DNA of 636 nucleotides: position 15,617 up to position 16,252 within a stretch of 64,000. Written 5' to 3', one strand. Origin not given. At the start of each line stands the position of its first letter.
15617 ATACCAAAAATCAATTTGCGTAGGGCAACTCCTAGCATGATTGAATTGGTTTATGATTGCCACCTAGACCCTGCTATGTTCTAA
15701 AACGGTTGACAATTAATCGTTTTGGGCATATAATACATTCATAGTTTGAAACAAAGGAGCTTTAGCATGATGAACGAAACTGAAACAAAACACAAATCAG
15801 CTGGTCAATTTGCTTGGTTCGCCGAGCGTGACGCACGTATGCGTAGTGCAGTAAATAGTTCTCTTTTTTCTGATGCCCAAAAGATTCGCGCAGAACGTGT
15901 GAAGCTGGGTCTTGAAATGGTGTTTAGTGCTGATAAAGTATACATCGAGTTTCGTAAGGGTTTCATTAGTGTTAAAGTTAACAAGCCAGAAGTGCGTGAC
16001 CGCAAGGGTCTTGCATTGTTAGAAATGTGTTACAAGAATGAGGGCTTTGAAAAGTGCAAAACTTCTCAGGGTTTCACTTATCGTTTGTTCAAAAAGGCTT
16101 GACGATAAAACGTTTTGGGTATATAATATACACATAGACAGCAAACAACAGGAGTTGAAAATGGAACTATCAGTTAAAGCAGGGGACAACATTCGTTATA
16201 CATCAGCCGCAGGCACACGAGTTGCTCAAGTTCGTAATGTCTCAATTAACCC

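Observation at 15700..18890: Family of about 25 near-identical 45-nt promoter modules with a conserved transcribed TAGACAG box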

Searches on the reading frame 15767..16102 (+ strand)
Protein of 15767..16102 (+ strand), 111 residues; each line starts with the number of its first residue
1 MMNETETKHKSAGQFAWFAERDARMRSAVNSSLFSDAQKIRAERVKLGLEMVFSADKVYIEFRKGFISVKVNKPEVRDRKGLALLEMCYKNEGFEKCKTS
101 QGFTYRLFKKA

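Call 51: search_protein_families(library=phrogs, proteins=[window:15767-16102:+], max_evalue=0.001)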
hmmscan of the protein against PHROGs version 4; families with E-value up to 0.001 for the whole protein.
window:15767-16102:+ (111 aa): 0 families

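Call 52: search_protein_families(library=pfam, proteins=[window:15767-16102:+], max_evalue=0.01)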
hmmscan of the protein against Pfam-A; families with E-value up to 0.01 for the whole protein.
window:15767-16102:+ (111 aa): 1 family
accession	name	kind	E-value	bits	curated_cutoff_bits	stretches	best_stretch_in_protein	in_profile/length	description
PF11434.14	CHIPS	-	0.005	17.1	25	1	58-100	33-75/91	Chemotaxis-inhibiting protein CHIPS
